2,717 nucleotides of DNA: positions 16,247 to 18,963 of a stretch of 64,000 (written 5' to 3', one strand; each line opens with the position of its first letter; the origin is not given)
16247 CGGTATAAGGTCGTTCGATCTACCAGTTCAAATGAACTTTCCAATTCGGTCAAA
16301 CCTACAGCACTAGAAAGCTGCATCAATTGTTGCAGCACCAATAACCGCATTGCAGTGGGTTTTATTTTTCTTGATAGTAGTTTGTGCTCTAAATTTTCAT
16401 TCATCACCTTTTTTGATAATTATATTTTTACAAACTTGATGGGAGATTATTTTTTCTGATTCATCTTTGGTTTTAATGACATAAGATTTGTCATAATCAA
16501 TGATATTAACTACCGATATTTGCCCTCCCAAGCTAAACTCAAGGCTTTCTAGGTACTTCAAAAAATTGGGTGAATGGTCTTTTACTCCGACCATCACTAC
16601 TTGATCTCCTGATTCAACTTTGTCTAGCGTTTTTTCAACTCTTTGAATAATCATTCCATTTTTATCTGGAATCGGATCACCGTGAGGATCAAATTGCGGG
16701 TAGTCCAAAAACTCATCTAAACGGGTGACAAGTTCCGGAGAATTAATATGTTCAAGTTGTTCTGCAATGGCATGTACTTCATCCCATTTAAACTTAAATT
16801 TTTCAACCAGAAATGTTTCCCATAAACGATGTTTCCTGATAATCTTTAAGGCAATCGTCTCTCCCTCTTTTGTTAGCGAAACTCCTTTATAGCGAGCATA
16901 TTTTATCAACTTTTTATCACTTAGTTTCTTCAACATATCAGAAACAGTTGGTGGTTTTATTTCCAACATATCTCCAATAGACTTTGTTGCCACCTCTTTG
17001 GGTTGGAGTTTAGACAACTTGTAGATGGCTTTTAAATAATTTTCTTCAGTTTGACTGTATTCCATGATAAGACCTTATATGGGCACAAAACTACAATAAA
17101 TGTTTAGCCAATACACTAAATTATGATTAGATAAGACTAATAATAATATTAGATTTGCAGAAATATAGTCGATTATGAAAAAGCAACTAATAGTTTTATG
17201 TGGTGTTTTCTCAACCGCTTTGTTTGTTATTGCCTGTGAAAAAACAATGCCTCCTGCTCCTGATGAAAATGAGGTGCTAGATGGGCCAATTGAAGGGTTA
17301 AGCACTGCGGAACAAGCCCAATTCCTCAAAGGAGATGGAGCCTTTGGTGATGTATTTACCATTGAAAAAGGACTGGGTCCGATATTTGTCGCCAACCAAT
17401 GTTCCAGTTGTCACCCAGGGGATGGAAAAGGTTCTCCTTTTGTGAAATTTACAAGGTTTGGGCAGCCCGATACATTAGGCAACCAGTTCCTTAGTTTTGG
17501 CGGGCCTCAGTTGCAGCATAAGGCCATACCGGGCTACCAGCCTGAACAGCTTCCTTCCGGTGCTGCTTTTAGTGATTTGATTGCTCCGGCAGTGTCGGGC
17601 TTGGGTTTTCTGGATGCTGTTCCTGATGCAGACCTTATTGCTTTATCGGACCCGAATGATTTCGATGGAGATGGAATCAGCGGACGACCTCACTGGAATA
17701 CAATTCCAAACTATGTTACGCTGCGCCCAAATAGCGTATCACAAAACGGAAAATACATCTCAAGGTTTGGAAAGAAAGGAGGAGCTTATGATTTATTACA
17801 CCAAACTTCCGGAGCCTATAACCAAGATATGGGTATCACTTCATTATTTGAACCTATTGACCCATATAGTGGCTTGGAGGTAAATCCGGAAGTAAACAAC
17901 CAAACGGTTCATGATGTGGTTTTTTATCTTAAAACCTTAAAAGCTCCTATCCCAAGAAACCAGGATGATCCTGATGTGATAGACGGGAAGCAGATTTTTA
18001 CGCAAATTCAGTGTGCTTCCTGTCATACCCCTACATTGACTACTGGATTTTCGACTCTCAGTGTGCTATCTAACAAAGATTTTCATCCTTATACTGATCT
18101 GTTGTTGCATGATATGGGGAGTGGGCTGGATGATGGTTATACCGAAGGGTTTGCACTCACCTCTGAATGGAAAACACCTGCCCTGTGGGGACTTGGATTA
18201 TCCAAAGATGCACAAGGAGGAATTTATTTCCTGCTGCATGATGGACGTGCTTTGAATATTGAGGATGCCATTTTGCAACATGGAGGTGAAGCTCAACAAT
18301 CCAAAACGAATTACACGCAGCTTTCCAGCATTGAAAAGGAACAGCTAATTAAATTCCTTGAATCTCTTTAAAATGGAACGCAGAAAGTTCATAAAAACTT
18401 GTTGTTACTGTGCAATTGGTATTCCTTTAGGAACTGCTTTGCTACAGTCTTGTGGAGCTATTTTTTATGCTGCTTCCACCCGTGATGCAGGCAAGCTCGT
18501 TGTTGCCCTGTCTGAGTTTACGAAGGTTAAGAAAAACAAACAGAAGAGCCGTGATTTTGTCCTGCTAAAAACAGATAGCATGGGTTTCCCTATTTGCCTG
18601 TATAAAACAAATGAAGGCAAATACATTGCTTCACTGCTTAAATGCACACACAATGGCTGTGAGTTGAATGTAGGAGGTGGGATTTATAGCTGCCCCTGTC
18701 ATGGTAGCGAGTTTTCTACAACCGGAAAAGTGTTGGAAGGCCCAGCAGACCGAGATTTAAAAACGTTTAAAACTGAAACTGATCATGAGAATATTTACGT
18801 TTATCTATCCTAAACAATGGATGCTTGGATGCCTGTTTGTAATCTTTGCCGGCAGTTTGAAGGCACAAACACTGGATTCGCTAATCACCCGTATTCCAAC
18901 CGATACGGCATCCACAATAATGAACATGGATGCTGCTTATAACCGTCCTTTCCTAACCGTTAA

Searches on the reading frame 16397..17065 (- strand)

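Call 24: search_protein_families(library=pfam, proteins=[window:16397-17065:-], max_evalue=0.001)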
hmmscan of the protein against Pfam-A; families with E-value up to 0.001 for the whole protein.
window:16397-17065:- (222 aa): 7 families
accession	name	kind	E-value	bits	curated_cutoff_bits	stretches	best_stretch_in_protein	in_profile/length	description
PF02742.21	Fe_dep_repr_C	-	6.5e-32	109.8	27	1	65-134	1-70/70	Iron dependent repressor, metal binding and dimerisation domain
PF01325.25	Fe_dep_repress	-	1.4e-15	57.7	26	1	4-62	3-60/60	Iron dependent repressor, N-terminal DNA binding domain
PF04023.20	FeoA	-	2.4e-08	34.4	23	1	146-218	2-73/74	FeoA domain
PF11116.13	DUF2624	-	0.00018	22.6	24.7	0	41-120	8-79/83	Protein of unknown function (DUF2624)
PF13545.12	HTH_Crp_2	-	0.00066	20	27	0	28-59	26-57/70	Crp-like helix-turn-helix domain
PF03965.22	Penicillinase_R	-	0.00073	20.3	22.6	0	4-59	2-56/115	Penicillinase repressor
PF02082.26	Rrf2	-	0.00078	20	30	0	11-74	9-75/132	Iron-dependent Transcriptional regulator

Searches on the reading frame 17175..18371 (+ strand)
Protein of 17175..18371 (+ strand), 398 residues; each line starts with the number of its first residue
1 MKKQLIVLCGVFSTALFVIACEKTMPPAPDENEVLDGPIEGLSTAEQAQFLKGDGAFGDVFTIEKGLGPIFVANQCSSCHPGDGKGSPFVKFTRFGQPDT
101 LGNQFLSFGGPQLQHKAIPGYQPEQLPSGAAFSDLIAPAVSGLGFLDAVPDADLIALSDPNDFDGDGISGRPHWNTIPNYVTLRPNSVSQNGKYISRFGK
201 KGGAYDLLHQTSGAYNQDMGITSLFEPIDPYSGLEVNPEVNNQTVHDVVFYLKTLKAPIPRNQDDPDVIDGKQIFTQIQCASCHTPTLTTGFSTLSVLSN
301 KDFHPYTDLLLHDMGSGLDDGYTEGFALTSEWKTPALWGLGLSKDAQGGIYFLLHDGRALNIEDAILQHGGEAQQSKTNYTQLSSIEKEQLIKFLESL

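Call 24: search_protein_families(library=pfam, proteins=[window:17175-18371:+], max_evalue=0.001)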
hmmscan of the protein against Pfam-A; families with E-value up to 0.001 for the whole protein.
window:17175-18371:+ (398 aa): 3 families
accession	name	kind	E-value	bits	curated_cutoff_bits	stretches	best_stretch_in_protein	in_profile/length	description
PF06537.16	DHOR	-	1.3e-63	215.7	22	2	139-398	219-499/499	Di-haem oxidoreductase, putative peroxidase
PF00034.26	Cytochrom_C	-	1.3e-09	39.7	21.3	0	270-359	3-52/90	Cytochrome c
PF13442.11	Cytochrome_CBB3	-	4.1e-06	27.5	27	0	269-286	4-20/68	Cytochrome C oxidase, cbb3-type, subunit III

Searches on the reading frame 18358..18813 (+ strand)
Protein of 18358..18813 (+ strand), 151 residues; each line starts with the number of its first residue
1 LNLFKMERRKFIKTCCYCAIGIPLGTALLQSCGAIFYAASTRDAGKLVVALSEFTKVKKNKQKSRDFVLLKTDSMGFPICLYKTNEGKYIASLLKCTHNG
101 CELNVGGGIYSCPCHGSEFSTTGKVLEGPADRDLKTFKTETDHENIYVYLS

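Call 98: search_protein_families(library=pfam, proteins=[window:18358-18813:+], max_evalue=0.001)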
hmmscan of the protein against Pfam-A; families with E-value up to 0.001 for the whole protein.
window:18358-18813:+ (151 aa): 1 family
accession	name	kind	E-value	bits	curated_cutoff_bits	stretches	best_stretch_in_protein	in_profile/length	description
PF00355.32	Rieske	-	1.1e-13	51.3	20.3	1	69-137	16-87/88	Rieske [2Fe-2S] domain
